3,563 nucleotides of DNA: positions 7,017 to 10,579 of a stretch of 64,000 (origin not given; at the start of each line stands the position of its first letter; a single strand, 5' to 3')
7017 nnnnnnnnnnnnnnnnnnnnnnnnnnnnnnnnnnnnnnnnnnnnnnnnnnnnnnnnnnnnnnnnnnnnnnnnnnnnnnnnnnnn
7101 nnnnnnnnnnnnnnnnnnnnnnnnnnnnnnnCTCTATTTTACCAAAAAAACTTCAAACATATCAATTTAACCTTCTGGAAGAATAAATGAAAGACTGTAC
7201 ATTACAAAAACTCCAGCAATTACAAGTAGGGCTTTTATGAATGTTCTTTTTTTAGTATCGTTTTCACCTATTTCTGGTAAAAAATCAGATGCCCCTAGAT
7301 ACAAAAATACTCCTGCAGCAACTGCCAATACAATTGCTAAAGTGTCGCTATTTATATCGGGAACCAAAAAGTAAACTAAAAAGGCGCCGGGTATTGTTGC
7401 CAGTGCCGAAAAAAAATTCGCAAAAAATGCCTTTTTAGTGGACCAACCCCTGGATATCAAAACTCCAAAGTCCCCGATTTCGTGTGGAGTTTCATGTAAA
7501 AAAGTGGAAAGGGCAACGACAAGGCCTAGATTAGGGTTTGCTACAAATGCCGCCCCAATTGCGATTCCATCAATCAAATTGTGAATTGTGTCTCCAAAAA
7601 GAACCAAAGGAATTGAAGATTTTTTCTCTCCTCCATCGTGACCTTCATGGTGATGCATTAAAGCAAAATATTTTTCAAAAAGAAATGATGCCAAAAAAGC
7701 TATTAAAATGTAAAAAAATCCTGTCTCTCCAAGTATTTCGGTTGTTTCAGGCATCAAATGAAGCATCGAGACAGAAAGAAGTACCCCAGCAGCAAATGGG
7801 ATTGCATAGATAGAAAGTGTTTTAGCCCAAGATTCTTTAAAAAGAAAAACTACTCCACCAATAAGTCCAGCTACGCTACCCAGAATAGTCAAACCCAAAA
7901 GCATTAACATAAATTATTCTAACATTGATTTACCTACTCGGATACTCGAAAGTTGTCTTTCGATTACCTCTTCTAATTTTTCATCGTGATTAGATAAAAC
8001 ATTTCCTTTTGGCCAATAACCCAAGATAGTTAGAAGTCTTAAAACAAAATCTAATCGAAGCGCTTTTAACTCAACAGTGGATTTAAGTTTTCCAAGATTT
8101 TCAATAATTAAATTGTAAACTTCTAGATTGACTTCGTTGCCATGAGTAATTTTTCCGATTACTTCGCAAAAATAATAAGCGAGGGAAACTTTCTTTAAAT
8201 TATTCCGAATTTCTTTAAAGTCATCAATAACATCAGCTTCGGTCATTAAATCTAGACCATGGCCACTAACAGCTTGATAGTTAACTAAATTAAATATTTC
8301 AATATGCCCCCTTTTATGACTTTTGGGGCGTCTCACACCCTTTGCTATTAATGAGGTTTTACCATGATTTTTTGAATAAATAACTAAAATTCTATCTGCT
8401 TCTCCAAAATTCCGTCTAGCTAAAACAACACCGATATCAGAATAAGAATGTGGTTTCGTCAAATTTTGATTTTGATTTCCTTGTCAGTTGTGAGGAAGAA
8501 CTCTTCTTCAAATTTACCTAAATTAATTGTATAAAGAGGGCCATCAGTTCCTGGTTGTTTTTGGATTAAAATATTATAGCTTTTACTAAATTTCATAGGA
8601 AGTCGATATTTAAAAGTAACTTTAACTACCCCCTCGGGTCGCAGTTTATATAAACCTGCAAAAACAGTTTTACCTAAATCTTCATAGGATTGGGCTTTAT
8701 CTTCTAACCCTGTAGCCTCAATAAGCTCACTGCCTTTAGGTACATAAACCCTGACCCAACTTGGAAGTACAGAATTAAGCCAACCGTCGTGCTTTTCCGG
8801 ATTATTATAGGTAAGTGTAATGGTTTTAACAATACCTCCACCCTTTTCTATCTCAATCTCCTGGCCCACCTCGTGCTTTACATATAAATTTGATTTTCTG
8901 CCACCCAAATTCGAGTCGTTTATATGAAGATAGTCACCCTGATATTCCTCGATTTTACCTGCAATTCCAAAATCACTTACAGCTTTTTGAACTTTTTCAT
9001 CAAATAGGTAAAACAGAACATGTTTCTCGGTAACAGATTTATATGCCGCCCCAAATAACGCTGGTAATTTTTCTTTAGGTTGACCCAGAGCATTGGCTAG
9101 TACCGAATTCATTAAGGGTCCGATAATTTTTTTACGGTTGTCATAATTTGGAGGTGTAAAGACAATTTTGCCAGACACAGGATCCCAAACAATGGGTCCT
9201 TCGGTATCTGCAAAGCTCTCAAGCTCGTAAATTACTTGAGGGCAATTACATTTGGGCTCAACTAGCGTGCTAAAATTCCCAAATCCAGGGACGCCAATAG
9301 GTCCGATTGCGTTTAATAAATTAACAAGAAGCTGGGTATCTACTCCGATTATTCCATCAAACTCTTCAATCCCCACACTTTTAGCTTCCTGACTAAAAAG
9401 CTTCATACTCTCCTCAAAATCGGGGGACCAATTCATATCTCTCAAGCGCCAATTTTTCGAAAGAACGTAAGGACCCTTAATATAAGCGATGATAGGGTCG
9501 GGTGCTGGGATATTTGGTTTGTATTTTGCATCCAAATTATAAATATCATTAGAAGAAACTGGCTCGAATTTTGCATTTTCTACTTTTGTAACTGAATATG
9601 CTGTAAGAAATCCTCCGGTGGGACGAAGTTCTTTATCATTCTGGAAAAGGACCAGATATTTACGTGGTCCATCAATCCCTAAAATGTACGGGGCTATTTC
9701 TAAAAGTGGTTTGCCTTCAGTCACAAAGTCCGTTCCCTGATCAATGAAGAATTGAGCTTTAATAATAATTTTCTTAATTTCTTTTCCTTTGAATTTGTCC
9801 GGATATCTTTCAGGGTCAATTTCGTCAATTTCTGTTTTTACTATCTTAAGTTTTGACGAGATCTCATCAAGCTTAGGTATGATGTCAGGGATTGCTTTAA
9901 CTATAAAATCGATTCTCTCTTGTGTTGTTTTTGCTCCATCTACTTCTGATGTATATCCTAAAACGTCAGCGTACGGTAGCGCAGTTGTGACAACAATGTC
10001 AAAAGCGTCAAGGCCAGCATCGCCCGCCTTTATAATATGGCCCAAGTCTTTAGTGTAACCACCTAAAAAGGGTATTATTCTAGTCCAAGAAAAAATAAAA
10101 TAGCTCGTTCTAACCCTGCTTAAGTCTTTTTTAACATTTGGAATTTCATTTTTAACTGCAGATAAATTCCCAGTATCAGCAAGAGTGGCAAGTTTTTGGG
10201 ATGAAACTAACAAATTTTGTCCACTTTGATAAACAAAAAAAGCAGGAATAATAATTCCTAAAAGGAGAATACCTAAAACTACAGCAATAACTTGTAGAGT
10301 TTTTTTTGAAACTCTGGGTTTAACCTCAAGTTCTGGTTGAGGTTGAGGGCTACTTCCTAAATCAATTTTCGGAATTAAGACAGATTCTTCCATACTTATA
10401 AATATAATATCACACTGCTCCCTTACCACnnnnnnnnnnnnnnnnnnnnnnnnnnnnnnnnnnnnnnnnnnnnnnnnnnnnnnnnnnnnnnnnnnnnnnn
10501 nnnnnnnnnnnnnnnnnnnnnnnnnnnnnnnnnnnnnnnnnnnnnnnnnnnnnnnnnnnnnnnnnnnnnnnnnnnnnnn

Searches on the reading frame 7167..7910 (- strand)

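Call 6: search_protein_families(library=pfam, proteins=[window:7167-7910:-], max_evalue=0.0001)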
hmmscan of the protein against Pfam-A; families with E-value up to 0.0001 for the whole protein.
window:7167-7910:- (247 aa): 1 family
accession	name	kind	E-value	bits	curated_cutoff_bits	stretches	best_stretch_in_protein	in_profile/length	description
PF02535.28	Zip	-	6.5e-34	118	35.1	2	102-240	180-322/323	ZIP Zinc transporter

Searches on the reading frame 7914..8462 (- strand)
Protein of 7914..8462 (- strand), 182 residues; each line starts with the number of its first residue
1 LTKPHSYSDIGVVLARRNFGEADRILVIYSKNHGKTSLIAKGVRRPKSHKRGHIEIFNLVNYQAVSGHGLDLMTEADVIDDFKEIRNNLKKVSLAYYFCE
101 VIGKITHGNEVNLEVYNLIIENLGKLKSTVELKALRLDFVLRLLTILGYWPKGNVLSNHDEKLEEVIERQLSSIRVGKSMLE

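Call 6: search_protein_families(library=pfam, proteins=[window:7914-8462:-], max_evalue=0.0001)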
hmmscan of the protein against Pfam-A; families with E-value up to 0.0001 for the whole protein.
window:7914-8462:- (182 aa): 2 families
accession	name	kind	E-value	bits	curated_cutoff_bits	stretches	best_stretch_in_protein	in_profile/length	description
PF11967.14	RecO_N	-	2.6e-19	69.5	27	1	7-81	4-79/80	Recombination protein O N terminal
PF02565.21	RecO_C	-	6.3e-07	29.7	22.1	1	86-152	1-67/157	Recombination protein O C terminal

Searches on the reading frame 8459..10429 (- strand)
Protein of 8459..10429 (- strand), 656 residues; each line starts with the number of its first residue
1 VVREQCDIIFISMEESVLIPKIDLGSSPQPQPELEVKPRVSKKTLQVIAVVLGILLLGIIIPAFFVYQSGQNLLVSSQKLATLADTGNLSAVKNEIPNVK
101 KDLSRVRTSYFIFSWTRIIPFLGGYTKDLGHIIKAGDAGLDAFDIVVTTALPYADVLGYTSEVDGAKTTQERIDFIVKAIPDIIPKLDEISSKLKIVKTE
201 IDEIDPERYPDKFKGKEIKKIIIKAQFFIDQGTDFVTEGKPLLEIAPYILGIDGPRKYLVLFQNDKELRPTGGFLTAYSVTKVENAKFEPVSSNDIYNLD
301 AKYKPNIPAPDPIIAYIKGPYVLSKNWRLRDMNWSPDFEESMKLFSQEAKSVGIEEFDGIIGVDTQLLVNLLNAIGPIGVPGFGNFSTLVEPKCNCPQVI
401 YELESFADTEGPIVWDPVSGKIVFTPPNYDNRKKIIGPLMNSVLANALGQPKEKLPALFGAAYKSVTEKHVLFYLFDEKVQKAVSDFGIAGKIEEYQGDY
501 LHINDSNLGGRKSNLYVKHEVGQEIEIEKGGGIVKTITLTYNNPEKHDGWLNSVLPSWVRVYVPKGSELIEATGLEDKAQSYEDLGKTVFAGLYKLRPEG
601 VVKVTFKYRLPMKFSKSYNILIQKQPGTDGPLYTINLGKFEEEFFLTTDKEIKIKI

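Call 6: search_protein_families(library=pfam, proteins=[window:8459-10429:-], max_evalue=0.0001)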
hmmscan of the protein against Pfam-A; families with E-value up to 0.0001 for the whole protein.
window:8459-10429:- (656 aa): 1 family
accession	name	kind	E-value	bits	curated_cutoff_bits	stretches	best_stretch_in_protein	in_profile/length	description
PF13196.11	DUF4012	-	5.2e-21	76.1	28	1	253-382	1-126/144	Protein of unknown function (DUF4012)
